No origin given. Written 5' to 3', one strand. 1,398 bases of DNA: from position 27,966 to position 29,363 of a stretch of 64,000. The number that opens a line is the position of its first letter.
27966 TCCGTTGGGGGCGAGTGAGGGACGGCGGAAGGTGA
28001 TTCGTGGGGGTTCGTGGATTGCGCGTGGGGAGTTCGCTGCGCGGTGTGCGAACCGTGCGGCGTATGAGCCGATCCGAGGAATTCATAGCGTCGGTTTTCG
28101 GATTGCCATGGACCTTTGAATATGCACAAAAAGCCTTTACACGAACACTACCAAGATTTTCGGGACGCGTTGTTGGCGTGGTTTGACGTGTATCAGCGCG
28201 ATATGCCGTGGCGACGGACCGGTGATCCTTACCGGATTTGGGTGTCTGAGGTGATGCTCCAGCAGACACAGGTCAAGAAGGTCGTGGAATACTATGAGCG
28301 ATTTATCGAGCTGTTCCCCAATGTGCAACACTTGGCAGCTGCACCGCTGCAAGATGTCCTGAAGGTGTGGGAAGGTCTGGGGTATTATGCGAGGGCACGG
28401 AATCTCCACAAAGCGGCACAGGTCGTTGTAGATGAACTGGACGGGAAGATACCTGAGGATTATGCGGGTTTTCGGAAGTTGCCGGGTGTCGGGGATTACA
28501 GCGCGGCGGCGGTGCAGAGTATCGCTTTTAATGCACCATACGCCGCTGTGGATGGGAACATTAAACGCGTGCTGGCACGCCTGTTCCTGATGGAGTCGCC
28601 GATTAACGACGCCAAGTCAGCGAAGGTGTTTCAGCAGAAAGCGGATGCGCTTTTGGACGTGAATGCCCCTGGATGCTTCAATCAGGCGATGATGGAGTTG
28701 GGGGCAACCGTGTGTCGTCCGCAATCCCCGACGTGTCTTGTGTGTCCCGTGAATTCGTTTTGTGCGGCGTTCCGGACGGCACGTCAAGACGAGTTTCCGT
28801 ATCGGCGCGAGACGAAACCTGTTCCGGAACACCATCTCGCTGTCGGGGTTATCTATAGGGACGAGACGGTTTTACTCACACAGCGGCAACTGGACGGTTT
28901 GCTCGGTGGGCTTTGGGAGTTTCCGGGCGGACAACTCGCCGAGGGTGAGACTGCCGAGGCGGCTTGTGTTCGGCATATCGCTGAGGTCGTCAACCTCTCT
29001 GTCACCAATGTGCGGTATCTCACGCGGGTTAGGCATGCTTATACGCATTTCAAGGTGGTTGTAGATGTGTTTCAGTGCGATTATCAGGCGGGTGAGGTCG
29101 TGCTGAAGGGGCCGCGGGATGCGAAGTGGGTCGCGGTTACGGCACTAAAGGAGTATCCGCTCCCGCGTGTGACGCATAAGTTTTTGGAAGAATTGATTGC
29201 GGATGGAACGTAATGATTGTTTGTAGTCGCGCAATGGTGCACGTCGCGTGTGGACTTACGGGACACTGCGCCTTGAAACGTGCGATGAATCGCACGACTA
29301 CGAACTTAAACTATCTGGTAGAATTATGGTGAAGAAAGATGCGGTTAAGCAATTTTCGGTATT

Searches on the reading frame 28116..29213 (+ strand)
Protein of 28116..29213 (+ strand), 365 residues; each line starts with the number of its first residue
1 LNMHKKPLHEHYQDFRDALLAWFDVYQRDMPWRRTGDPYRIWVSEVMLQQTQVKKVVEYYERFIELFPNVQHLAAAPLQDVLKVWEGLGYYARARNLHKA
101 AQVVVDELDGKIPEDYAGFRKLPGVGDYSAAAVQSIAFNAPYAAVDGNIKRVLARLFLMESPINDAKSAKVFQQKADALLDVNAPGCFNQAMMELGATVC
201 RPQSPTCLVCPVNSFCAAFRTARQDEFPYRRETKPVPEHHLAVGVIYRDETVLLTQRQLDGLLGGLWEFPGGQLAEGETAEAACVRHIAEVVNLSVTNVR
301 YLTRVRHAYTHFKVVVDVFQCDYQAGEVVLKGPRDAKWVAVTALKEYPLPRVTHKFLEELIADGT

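Call 12: search_protein_families(library=pfam, proteins=[window:28116-29213:+], max_evalue=0.001)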
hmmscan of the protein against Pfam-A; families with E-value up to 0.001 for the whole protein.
window:28116-29213:+ (365 aa): 3 families
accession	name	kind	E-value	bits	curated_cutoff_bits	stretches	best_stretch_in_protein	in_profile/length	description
PF14815.12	NUDIX_4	-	1.7e-26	92.7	35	1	243-358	2-112/113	NUDIX domain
PF00730.31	HhH-GPD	-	2.6e-22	79.6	26.2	1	43-167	1-97/108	HhH-GPD superfamily base excision DNA repair protein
PF00293.34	NUDIX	-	5.6e-15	56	21.1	1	239-358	2-132/134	NUDIX domain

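Call 14: find_related_loci(query=window:28116-29213:+, collection=genome_contigs, flank=10000)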
Query window:28116-29213:+ (365 aa) in genome_contigs; peptide patterns used: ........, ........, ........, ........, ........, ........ (x = any residue, [..] = any of these).
248 stretches matched a pattern; 197 encode a relative of the query (tblastn E <= 1e-3); the best 80 are kept; 80 distinct loci.
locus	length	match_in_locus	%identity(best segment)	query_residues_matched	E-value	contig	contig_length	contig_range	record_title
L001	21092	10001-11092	91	2-365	0e+0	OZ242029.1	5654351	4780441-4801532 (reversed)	MAG: Candidatus Poribacteria bacterium isolate e47116a6-1c5e-4b36-9515-22f207f5838d genome assembly, chromosome: 1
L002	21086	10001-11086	90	1-362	0e+0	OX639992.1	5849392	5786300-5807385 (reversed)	MAG: uncultured Poribacteria bacterium isolate 2342930e-25dc-453b-b24c-d77caf5257d8 genome assembly, chromosome: 1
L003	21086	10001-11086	91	1-362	0e+0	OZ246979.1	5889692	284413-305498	MAG: Candidatus Poribacteria bacterium isolate b1f05427-043e-45ba-8b49-4d0e3d1ba290 genome assembly, chromosome: 1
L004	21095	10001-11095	90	1-365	0e+0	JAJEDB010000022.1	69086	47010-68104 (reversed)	MAG: Candidatus Poribacteria bacterium isolate jk18xAbins.50 k141_582024, whole genome shotgun sequence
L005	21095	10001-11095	89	1-365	0e+0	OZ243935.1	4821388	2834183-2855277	MAG: Candidatus Poribacteria bacterium isolate 04a31957-9a65-48c7-867d-416cbb8de8da genome assembly, chromosome: 1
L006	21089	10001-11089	89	1-363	0e+0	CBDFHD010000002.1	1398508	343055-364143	MAG: Candidatus Poribacteria bacterium isolate 3ddb7f14-4d05-4080-9b3f-f5d75a2c5508 genome assembly, contig: contig_2, w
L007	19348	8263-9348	89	2-363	0e+0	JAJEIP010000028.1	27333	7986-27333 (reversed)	MAG: Candidatus Poribacteria bacterium isolate p16x65bins.2 k141_1268028, whole genome shotgun sequence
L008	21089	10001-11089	88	1-363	0e+0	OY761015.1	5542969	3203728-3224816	MAG: Candidatus Poribacteria bacterium isolate b26c8cc1-2726-459c-8d02-9adedbaa8fd6 genome assembly, chromosome: 2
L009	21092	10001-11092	87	2-365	0e+0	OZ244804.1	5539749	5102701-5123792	MAG: Candidatus Poribacteria bacterium isolate 01d6ffbc-f1d2-4681-b35a-d9b575322fea genome assembly, chromosome: 1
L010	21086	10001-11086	87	2-363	0e+0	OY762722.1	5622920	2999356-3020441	MAG: Candidatus Poribacteria bacterium isolate ed6806d3-dd7a-4409-98ee-5b7e1ebe3502 genome assembly, chromosome: 1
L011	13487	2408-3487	86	2-361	0e+0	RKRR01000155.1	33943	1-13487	MAG: Candidatus Poribacteria bacterium isolate PNGco_C_binSS2 scaffold_101, whole genome shotgun sequence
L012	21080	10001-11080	86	1-360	0e+0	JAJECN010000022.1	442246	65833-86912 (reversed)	MAG: Candidatus Poribacteria bacterium isolate jk18xAbins.24 k141_1144482, whole genome shotgun sequence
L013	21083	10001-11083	84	1-361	0e+0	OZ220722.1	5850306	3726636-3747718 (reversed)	MAG: Candidatus Poribacteria bacterium isolate 09e4b887-e8cc-4912-b364-6afc626817b5 genome assembly, chromosome: 1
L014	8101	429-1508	85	2-360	0e+0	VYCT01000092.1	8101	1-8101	MAG: Candidatus Poribacteria bacterium isolate SB0675_bin_22 NODE_3564_length_8101_cov_10.886652, whole genome shotgun s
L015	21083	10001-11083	83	1-361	0e+0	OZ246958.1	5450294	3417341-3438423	MAG: Candidatus Poribacteria bacterium isolate eb1091dc-daf2-4aeb-812c-2eaa76c9e045 genome assembly, chromosome: 1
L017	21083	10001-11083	84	1-360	0e+0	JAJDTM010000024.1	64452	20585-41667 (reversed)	MAG: Candidatus Poribacteria bacterium isolate jk18x1bzbins.25 k141_1280674, whole genome shotgun sequence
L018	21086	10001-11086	83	2-362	0e+0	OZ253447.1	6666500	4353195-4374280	MAG: Candidatus Poribacteria bacterium isolate c3a381aa-0ed9-4b9f-99fb-31763fcdc289 genome assembly, chromosome: 1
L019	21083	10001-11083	83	1-360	0e+0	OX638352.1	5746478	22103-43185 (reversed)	MAG: uncultured Poribacteria bacterium isolate 319d9eaa-e5ea-4d6b-972a-5b23a2ce0867 genome assembly, chromosome: 1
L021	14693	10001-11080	84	2-360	0e+0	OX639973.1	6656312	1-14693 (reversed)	MAG: uncultured Poribacteria bacterium isolate a51c2dcd-0bc8-4832-ac43-f95c9d639ad7 genome assembly, chromosome: 1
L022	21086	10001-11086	83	2-362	0e+0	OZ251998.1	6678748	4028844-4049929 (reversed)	MAG: Candidatus Poribacteria bacterium isolate 8f110123-501e-42ad-9d55-583bbc997c7d genome assembly, chromosome: 1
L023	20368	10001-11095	83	2-365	0e+0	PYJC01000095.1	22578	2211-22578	MAG: Candidatus Poribacteria bacterium isolate PCPOR1 Ga0206387_1095, whole genome shotgun sequence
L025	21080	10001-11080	81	2-361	0e+0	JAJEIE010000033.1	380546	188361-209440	MAG: Candidatus Poribacteria bacterium isolate p16x65bins.49 k141_32124, whole genome shotgun sequence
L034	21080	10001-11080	80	1-360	0e+0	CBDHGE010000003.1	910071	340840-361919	MAG: Candidatus Poribacteria bacterium isolate 9ac9c1da-626f-4e18-9c15-12d165d572a9 genome assembly, contig: contig_3, w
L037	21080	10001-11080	81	3-362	0e+0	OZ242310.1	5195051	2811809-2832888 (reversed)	MAG: Candidatus Poribacteria bacterium isolate 20da2b61-0884-4a9e-940d-2acfcc06f24a genome assembly, chromosome: 1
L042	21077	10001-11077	81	2-360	0e+0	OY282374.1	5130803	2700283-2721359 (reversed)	MAG: Candidatus Poribacteria bacterium genome assembly, chromosome: 1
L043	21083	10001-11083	79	1-361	0e+0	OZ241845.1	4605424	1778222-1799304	MAG: Candidatus Poribacteria bacterium isolate fbb172c3-de08-4f40-a2cc-29487177e2df genome assembly, chromosome: 1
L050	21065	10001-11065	79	2-360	0e+0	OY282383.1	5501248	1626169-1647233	MAG: uncultured Poribacteria bacterium isolate 7c199f84-8048-4b63-b208-6e17c6421a0a genome assembly, chromosome: 1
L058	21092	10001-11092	90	2-365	0e+0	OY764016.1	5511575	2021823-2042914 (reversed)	MAG: Candidatus Poribacteria bacterium isolate 9fae2ea3-c9b7-404b-9456-b4c0b6541956 genome assembly, chromosome: 1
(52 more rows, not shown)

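Call 54: search_protein_families(library=pfam, proteins=[L005:6213-7106:-, L023:70-1317:-, L021:166-2166:-, L034:5278-7758:-, L012:1-2070:-, L050:1780-3696:-, L015:541-2247:-, L058:930-1538:-, L043:5232-8855:-, L018:7191-7616:-], max_evalue=0.001)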
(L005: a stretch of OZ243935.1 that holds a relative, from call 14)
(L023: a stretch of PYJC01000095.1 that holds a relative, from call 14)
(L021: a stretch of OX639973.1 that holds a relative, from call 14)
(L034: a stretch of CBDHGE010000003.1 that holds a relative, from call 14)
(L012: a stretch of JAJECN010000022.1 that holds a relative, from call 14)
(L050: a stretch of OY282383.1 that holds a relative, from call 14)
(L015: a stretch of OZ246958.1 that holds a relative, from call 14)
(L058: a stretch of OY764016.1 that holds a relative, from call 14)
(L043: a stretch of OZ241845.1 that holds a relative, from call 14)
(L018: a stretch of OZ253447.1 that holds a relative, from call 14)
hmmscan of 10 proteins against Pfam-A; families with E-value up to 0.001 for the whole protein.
L005:6213-7106:- (297 aa): 1 family
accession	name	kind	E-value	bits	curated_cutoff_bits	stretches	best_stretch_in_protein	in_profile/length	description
PF13391.12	HNH_2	-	6.3e-10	39.2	21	1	181-234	1-65/66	HNH endonuclease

L023:70-1317:- (415 aa): 3 families
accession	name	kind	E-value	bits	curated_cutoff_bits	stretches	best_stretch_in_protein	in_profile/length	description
PF03235.19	GmrSD_N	-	1.7e-16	61.4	33.2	1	23-155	14-196/199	GmrSD restriction endonuclease, N-terminal domain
PF01844.29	HNH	-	1.9e-13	50.7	21.4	1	370-414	1-46/47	HNH endonuclease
PF14279.12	HNH_5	-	1.7e-12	47.5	27.5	1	370-415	1-46/56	HNH endonuclease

L021:166-2166:- (666 aa): 1 family
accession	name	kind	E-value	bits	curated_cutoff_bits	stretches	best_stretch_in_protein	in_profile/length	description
PF02171.23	Piwi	-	3.2e-14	53.3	28.9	1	381-644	11-299/302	Piwi domain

L034:5278-7758:- (826 aa): 3 families
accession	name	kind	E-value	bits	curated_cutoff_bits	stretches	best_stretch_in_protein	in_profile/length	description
PF13676.11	TIR_2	-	5.8e-14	53.1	28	1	13-111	2-95/122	TIR domain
PF01582.25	TIR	-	7e-07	29.6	21.3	1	27-99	18-90/179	TIR domain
PF20720.3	nSTAND3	-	0.00013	22.1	27.2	1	211-261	12-62/155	Novel STAND NTPase 3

L012:1-2070:- (690 aa): 6 families
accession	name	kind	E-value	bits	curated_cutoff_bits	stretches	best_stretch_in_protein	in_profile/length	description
PF04851.21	ResIII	-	7.5e-18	65.4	22.5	1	270-433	4-164/164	Type III restriction enzyme, res subunit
PF00270.35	DEAD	-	1.4e-14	54.6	26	1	272-437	2-166/167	DEAD/DEAH box helicase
PF00271.37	Helicase_C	-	3.9e-08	34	23.5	1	543-639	17-109/110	Helicase conserved C-terminal domain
PF18766.7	SWI2_SNF2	-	1.1e-06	29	26.7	1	286-487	19-210/221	SWI2/SNF2 ATPase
PF13091.12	PLDc_2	-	6.9e-06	26.4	27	1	114-195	61-132/132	PLD-like domain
PF00176.29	SNF2-rel_dom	-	1.2e-05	25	24.9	1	282-452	12-183/290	SNF2-related domain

L050:1780-3696:- (638 aa): 1 family
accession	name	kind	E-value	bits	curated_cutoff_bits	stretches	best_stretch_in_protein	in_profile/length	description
PF02518.31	HATPase_c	-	5.5e-06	27.2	26.4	1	33-108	8-80/111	Histidine kinase-, DNA gyrase B-, and HSP90-like ATPase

L015:541-2247:- (568 aa): 2 families
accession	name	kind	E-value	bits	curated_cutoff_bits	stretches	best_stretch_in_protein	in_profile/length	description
PF13589.12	HATPase_c_3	-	2.6e-25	89.5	25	1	24-173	3-137/137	Histidine kinase-, DNA gyrase B-, and HSP90-like ATPase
PF02518.31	HATPase_c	-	0.00047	21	26.4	0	27-113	9-82/111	Histidine kinase-, DNA gyrase B-, and HSP90-like ATPase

L058:930-1538:- (202 aa): 0 families

L043:5232-8855:- (1207 aa): 3 families
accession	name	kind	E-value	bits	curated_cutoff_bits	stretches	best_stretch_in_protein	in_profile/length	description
PF07669.17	Eco57I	-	4.2e-29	102.3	25.3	1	615-856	1-171/171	Eco57I restriction-modification methylase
PF12950.13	TaqI_C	-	6.9e-10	39.7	26.5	1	1060-1147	27-117/118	TaqI-like C-terminal specificity domain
PF02384.22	N6_Mtase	-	1.8e-09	37.8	20.4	0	760-873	122-236/311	N-6 DNA Methylase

L018:7191-7616:- (141 aa): 3 families
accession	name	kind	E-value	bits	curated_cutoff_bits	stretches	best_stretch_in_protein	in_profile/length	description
PF13470.12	PIN_3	-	2.5e-20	73.8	27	1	2-115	1-115/115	PIN domain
PF01850.27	PIN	-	1.5e-06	29.3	23.6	1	3-116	1-114/120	PIN domain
PF10130.15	PIN_2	-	0.00019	22.1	22.4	1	4-117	1-116/133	PIN domain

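Call 55: search_protein_families(library=padloc, proteins=[L005:6213-7106:-, L023:70-1317:-, L021:166-2166:-, L034:5278-7758:-, L012:1-2070:-, L050:1780-3696:-, L015:541-2247:-, L058:930-1538:-, L043:5232-8855:-, L017:1-1197:-], max_evalue=0.001)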
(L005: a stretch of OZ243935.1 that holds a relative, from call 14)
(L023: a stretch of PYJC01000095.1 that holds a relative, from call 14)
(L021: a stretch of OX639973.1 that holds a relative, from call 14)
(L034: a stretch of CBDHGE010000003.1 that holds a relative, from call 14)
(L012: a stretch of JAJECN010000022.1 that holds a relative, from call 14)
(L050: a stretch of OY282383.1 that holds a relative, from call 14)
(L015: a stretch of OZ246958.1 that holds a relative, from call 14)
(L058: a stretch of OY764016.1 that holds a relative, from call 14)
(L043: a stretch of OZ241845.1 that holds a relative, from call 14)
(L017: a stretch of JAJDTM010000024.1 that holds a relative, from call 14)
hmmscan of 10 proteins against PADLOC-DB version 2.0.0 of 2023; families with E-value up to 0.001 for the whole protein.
L005:6213-7106:- (297 aa): 3 families
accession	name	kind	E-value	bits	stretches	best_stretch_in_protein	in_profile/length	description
PDLC04132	HNH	-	8.8e-19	65.7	1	167-293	155-278/286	-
PDLC03546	HNH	-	3.8e-09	34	1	168-288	161-278/282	Type II restriction enzyme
PDLC03662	mREase_IV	-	4.1e-08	30.2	1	17-98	108-190/560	Type IV methyl-directed restriction enzyme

L023:70-1317:- (415 aa): 6 families
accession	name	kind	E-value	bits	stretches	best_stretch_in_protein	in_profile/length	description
PDLC03877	NsnA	-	2.5e-29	100.7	1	4-170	47-214/385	-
PDLC03418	REase_II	-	1.2e-19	68.6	2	351-413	308-370/372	Type II restriction enzyme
PDLC04027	PD-T4-2_A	-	1e-11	42.5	1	18-118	50-147/363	-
PDLC03478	REase_II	-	2.9e-07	28.4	1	338-412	79-158/219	Type II restriction enzyme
PDLC04154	HEC-06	-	0.0005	16.9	0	24-76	27-84/569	-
PDLC04151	HEC-05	-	0.00093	16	0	24-50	43-69/600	-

L021:166-2166:- (666 aa): 9 families
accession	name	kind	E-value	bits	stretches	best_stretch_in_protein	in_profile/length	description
PDLC02395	pAgo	-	7.1e-203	673.8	1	11-666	2-656/656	-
PDLC02379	pAgo_II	-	1.8e-91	305.7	2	189-666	211-724/724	Class II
PDLC02436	pAgo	-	1.8e-57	193.2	1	263-652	6-452/460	-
PDLC02381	pAgo_II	-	2.4e-25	87.1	1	347-666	295-617/617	Class II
PDLC02428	PprPIWI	-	4.9e-18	63.2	1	256-648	299-654/666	-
PDLC02388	pAgo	-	3.5e-17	59.9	1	301-644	364-701/716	-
PDLC02397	pAgo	-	4e-15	53.7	1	296-643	238-564/578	-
PDLC02391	pAgo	-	5.1e-12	42.8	1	302-447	378-521/742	-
PDLC02378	pAgo_I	-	0.0001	19.3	0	548-641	374-475/493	Class I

L034:5278-7758:- (826 aa): 4 families
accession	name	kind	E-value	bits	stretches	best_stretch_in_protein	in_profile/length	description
PDLC00420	ThsB1|ThsB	-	1.3e-31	108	1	10-156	2-147/319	TIR-like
PDLC05050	PDC-S60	-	8.3e-30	101.7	1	163-680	198-742/906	-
PDLC02012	SAVED5--SAVED_TIR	-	8.6e-07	26.4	1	9-135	13-135/404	-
PDLC00419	ThsB1|ThsB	-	6e-05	20.9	1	9-89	27-108/165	TIR-like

L012:1-2070:- (690 aa): 17 families
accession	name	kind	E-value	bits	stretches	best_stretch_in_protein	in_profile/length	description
PDLC02707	PbeA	-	4.8e-200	664.5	1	10-687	8-664/672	PbeA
PDLC02704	PbeA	-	7.5e-171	568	1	16-687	13-677/682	PbeA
PDLC02706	PbeA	-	1.8e-118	395.1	1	27-687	17-707/722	PbeA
PDLC02703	PbeA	-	2.9e-78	262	1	16-656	13-616/626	PbeA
PDLC02705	PbeA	-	7.6e-55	184.3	2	270-670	250-649/691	PbeA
PDLC01439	typeIV_DinG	-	3.7e-07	27.2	0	279-354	28-96/575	CAS-IV-A; associated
PDLC01763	Cas3b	-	1e-06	25.8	1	289-335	267-313/762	-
PDLC03658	mREase_IV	-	2.3e-06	23.6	1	543-652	453-556/953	Type IV methyl-directed restriction enzyme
PDLC03659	mREase_IV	-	1.1e-05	21.5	0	584-641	498-555/945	Type IV methyl-directed restriction enzyme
PDLC03597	REase_MTase_IIG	-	1.5e-05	20.7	0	271-334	169-236/1646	Type IIG restriction enzyme-methyltransferase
PDLC01765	Cas3c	-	9.9e-05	19.4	1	290-393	188-284/612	-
PDLC01321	typeIV_DinG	-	0.00011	19.2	0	287-335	18-66/559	CAS-IV-A; associated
PDLC03042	REase_I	-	0.0002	16.9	0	572-669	762-860/1170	Type I restriction enzyme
PDLC01759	Cas3b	-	0.00026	17.9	1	290-335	235-280/711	-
PDLC01089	C3a193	-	0.0005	16.5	0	583-642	528-585/983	poss. alt. Cas3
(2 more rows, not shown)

L050:1780-3696:- (638 aa): 0 families

L015:541-2247:- (568 aa): 1 family
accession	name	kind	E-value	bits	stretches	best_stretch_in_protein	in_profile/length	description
PDLC02204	MzaB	-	8.9e-16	55.4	1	10-358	11-330/500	-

L058:930-1538:- (202 aa): 0 families

L043:5232-8855:- (1207 aa): 36 families (the best 25 are shown)
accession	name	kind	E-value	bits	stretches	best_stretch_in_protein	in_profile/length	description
PDLC03612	REase_MTase_IIG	-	3.3e-75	252.1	2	762-1205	805-1245/1247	Type IIG restriction enzyme-methyltransferase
PDLC03601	REase_MTase_IIG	-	5.6e-62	207.9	4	684-1201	597-1103/1110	Type IIG restriction enzyme-methyltransferase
PDLC03596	REase_MTase_IIG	-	7.8e-50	167.8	3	607-874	582-824/1148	Type IIG restriction enzyme-methyltransferase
PDLC03628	REase_MTase_IIG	-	4.7e-22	75.9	2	522-675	488-633/1100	Type IIG restriction enzyme-methyltransferase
PDLC03609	REase_MTase_IIG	-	2.9e-21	73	1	761-1140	555-920/1066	Type IIG restriction enzyme-methyltransferase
PDLC03604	REase_MTase_IIG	-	2.3e-19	67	2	761-1200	532-1001/1011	Type IIG restriction enzyme-methyltransferase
PDLC02521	PglX|PglXI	-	9.4e-17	58.3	1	612-921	347-636/1174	PglX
PDLC03248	MTase_II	-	5.1e-16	56.5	1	761-1155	83-481/521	Type II methyltransferase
PDLC03226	MTase_II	-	6.2e-15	52.8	1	762-1195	127-574/579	Type II methyltransferase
PDLC03335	MTase_II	-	1.6e-13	48.2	1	756-1136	188-558/607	Type II methyltransferase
PDLC02643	DrmMI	-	4e-13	46.1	2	525-722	598-759/1347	DrmMI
PDLC03245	MTase_II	-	4.4e-13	46.6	1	764-1149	159-531/577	Type II methyltransferase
PDLC03348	MTase_II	-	1e-12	45.4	1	1107-1204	619-709/727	Type II methyltransferase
PDLC03315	MTase_II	-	3.7e-12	43.8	1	764-893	134-264/502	Type II methyltransferase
PDLC03347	MTase_II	-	4.8e-12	43.4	1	1103-1204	380-478/488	Type II methyltransferase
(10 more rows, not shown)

L017:1-1197:- (399 aa): 0 families

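Call 74: search_protein_families(library=ncbifam, proteins=[L005:6213-7106:-], max_evalue=0.01)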
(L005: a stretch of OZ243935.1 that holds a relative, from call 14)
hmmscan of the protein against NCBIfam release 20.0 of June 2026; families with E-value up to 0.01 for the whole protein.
L005:6213-7106:- (297 aa): 2 families
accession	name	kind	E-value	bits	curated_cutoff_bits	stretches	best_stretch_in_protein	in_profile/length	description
NF045808.1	PT-DNA_restrict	exception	1.5e-96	322.9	180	1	5-288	2-284/284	phosphorothioated DNA-binding restriction endonuclease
NF040563.1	guided_IscB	equivalog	8e-05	21.9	175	1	167-230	181-238/314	RNA-guided endonuclease IscB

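Call 85: search_protein_families(library=pfam, proteins=[L008:3459-4637:-, L003:8088-8804:+, L010:4756-5496:-, L042:8590-8937:-, L025:7531-7944:-, L005:7476-9074:+, L022:7517-8713:+, L019:658-1782:-, L037:2022-3218:-, L037:3221-4453:-], max_evalue=0.001)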
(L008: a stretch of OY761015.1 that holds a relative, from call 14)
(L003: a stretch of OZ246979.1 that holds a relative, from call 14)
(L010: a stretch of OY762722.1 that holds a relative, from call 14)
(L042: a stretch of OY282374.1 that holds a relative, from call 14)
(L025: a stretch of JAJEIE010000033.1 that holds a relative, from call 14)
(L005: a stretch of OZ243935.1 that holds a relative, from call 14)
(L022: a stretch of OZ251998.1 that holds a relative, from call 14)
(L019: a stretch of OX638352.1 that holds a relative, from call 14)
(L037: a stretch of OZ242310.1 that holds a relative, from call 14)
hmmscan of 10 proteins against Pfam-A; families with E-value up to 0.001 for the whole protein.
L008:3459-4637:- (392 aa): 2 families
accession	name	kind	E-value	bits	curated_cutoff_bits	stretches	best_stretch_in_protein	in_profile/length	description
PF13808.11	DDE_Tnp_1_assoc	-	3.7e-20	72.2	32.3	1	11-97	2-88/88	DDE_Tnp_1-associated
PF01609.27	DDE_Tnp_1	-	9.9e-16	58.5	23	1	114-359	6-194/200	Transposase DDE domain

L003:8088-8804:+ (238 aa): 0 families

L010:4756-5496:- (246 aa): 3 families
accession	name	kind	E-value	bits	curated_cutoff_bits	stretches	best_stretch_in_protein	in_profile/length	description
PF00702.32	Hydrolase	-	5.7e-22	79.5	26.4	1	3-199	1-191/191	haloacid dehalogenase-like hydrolase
PF13419.12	HAD_2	-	1e-21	78.3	23.8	1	60-200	31-173/178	Haloacid dehalogenase-like hydrolase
PF13242.12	Hydrolase_like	-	3.2e-09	37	22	1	161-209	3-52/75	HAD-hyrolase-like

L042:8590-8937:- (115 aa): 1 family
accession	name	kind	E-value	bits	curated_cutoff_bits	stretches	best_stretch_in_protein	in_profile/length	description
PF21716.3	dnstrm_HI1420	-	0.00014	22.1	27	1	9-99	4-89/90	Probable addiction module antidote protein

L025:7531-7944:- (137 aa): 0 families

L005:7476-9074:+ (532 aa): 3 families
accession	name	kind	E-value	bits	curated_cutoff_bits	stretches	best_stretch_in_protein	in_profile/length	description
PF14516.12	AAA_35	-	1.9e-15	57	27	1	14-260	10-249/331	AAA-like domain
PF13191.12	AAA_16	-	3.2e-06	28.2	32.6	1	18-151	3-144/167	AAA ATPase domain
PF13401.12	AAA_22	-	2e-05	25.4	27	1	35-182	6-122/130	AAA domain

L022:7517-8713:+ (398 aa): 6 families
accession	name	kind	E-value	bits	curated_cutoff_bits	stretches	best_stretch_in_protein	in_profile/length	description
PF13358.12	DDE_3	-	2.3e-20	73.4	28.6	1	201-364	2-139/146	DDE superfamily endonuclease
PF13565.12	HTH_32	-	6.1e-11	43.2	33.7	1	75-140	1-54/73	Homeodomain-like domain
PF13551.12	HTH_29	-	6.6e-08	33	28.1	1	46-105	1-60/64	Winged helix-turn helix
PF13518.12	HTH_28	-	5.2e-07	30.1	25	1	72-99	25-52/52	Helix-turn-helix domain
PF13384.12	HTH_23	-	2.2e-06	27.8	24.6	1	43-91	4-49/50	Homeodomain-like domain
PF06056.18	Terminase_5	-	0.00021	21.6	20.3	1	53-94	10-48/58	Putative ATPase subunit of terminase (gpP-like)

L019:658-1782:- (374 aa): 0 families

L037:2022-3218:- (398 aa): 1 family
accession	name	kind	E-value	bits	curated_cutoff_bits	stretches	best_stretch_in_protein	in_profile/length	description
PF01702.25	TGT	-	1.2e-20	74.3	26.3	1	13-380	15-353/357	Queuine tRNA-ribosyltransferase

L037:3221-4453:- (410 aa): 6 families
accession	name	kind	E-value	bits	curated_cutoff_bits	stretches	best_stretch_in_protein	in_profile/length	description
PF10923.14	BrxC_BrxD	-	7.2e-08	32.2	22.2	1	204-289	195-277/414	BREX system ATP-binding protein BrxC/D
PF13401.12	AAA_22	-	1.3e-07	32.4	27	1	74-140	4-60/130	AAA domain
PF05729.18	NACHT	-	2.2e-05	24.8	26.7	0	253-329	83-157/167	NACHT domain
PF00004.35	AAA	-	0.0001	23.2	21.2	0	238-316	44-125/131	ATPase family associated with various cellular activities (AAA)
PF20703.3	nSTAND1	-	0.00025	21.2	27.1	0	241-327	108-191/379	Novel STAND NTPase 1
PF07728.20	AAA_5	-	0.00083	19.8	22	0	238-314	58-139/139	AAA domain (dynein-related subfamily)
